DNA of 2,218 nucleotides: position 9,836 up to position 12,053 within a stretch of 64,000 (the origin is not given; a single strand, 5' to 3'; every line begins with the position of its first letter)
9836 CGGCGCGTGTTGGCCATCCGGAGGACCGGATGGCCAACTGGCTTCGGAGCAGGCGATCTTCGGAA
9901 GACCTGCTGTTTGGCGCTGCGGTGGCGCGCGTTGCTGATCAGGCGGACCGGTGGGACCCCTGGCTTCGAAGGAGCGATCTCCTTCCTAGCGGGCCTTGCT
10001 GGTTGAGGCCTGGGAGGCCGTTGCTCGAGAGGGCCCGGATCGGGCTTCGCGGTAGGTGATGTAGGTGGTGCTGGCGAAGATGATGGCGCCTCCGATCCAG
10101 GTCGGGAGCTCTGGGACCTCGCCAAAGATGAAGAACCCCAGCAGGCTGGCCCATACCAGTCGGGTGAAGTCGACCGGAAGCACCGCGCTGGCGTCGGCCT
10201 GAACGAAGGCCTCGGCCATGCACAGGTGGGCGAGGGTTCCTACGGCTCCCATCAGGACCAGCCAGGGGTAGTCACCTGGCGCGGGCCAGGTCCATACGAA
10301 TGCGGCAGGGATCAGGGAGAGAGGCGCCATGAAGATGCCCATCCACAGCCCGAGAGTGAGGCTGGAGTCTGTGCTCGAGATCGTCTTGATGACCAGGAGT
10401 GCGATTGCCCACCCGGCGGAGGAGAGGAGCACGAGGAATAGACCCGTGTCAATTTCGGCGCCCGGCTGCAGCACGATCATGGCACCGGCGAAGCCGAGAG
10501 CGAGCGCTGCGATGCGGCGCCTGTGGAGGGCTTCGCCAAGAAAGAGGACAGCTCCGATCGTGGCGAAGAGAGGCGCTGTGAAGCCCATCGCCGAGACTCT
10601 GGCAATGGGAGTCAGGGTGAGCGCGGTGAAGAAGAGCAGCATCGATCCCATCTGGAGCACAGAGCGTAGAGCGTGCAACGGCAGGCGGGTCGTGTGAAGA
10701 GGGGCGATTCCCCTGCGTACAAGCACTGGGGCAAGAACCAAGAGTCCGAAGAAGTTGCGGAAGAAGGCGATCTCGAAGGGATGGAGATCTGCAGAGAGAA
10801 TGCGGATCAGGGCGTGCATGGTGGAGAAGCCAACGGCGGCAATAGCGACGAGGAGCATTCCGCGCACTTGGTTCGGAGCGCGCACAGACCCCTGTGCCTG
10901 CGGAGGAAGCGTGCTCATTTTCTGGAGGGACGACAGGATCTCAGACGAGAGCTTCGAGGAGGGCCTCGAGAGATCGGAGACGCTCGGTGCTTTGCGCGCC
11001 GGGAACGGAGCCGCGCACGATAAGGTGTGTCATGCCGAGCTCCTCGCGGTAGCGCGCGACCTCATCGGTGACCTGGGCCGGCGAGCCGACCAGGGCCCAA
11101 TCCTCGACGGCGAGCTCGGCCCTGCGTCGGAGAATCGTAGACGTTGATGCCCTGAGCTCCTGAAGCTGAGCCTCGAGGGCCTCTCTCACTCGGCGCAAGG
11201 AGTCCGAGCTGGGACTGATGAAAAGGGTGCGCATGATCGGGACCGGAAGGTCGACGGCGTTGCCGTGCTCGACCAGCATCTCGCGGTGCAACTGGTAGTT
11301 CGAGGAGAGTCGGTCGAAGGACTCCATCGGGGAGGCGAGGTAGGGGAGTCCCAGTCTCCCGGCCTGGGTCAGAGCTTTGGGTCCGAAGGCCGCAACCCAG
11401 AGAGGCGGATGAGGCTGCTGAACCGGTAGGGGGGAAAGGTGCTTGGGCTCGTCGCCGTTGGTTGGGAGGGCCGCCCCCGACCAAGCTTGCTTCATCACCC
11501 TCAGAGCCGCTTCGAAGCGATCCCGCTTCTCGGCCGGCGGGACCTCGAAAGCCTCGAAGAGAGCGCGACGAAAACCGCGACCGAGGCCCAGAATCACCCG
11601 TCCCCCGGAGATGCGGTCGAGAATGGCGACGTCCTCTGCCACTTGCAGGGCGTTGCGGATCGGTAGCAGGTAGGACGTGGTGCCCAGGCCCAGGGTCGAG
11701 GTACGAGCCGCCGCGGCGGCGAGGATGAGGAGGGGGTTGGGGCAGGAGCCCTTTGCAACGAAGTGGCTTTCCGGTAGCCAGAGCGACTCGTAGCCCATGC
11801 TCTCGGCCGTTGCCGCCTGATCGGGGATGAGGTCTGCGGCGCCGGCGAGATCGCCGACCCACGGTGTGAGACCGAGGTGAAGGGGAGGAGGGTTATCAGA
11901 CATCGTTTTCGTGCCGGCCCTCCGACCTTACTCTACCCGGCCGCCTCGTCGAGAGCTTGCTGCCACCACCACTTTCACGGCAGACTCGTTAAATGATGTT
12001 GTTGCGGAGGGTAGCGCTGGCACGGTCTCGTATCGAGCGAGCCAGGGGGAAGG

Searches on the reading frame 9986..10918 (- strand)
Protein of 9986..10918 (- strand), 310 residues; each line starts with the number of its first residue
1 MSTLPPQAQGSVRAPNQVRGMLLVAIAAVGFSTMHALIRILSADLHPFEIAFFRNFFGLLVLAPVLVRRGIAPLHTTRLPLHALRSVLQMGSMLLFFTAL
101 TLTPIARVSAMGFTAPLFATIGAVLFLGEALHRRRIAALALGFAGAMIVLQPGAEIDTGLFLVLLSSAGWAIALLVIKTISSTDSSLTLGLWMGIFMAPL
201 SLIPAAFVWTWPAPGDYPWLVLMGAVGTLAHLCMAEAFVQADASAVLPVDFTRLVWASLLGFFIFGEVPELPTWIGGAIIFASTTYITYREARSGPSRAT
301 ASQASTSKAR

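Call 43: search_protein_families(library=ncbifam, proteins=[window:9986-10918:-], max_evalue=1e-8)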
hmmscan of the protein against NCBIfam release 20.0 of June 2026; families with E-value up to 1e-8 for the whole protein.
window:9986-10918:- (310 aa): 1 family
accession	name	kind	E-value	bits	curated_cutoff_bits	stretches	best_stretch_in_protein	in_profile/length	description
TIGR00950.1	2A78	equivalog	5.1e-18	65.4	230.2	1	44-283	15-262/264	carboxylate/amino acid/amine transporter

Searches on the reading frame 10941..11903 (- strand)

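Call 43: search_protein_families(library=ncbifam, proteins=[window:10941-11903:-], max_evalue=1e-8)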
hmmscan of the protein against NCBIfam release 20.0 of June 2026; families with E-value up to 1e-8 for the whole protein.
window:10941-11903:- (320 aa): 22 families
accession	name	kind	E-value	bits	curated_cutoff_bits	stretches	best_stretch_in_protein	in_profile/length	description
TIGR03619.1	F420_Rv2161c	subfamily_domain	4.7e-38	131.2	166.9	1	30-236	4-218/247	TIGR03619 family F420-dependent LLM class oxidoreductase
TIGR04027.1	LLM_KPN_01858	hypoth_equivalog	3.2e-31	108.5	412.9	1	25-188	21-181/326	putative FMN-dependent luciferase-like monooxygenase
TIGR04020.1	seco_metab_LLM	subfamily_domain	8.3e-31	107.4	244.45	1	24-245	19-248/341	MupA/Atu3671 family FMN-dependent luciferase-like monooxygenase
TIGR03558.1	oxido_grp_1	subfamily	4.8e-28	98.3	166.95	1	29-317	25-324/325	MsnO8 family LLM class oxidoreductase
TIGR03621.1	F420_MSMEG_2516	subfamily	8.3e-26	90.8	213.15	1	24-296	14-279/295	TIGR03621 family F420-dependent LLM class oxidoreductase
TIGR03571.1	lucif_BA3436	subfamily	1.4e-21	77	303.9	1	29-161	36-176/304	TIGR03571 family LLM class oxidoreductase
TIGR03857.1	F420_MSMEG_2249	hypoth_equivalog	3.7e-18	65.8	218.4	1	28-183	18-169/329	TIGR03857 family LLM class F420-dependent oxidoreductase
TIGR03564.1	F420_MSMEG_4879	subfamily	1.7e-17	63.9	234.25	1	28-295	3-264/265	TIGR03564 family F420-dependent LLM class oxidoreductase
TIGR03560.1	F420_Rv1855c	subfamily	2.6e-17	63.4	231.4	1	27-177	16-179/227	TIGR03560 family F420-dependent LLM class oxidoreductase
NF052254.1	luciferase_Alph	exception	4.5e-15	55.7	600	1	32-218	30-219/354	luciferase subunit alpha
TIGR03858.1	LLM_2I7G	subfamily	3.7e-14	52.5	462.25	1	29-314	31-327/337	Atu2307/SP_0267 family LLM class monooxygenase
NF002619.0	PRK02271.1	equivalog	5.1e-14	52.3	276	1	27-184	17-170/329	5,10-methylenetetrahydromethanopterin reductase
TIGR03854.1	F420_MSMEG_3544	hypoth_equivalog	8.8e-14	51.5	295.6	1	32-193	21-182/290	TIGR03854 family LLM class F420-dependent oxidoreductase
TIGR04024.1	F420_NP1902A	hypoth_equivalog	1e-12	47.5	345.4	1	24-185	15-173/330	TIGR04024 family LLM class F420-dependent oxidoreductase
TIGR03617.1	F420_MSMEG_2256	subfamily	3.3e-12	46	278.15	1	30-199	1-173/318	TIGR03617 family F420-dependent LLM class oxidoreductase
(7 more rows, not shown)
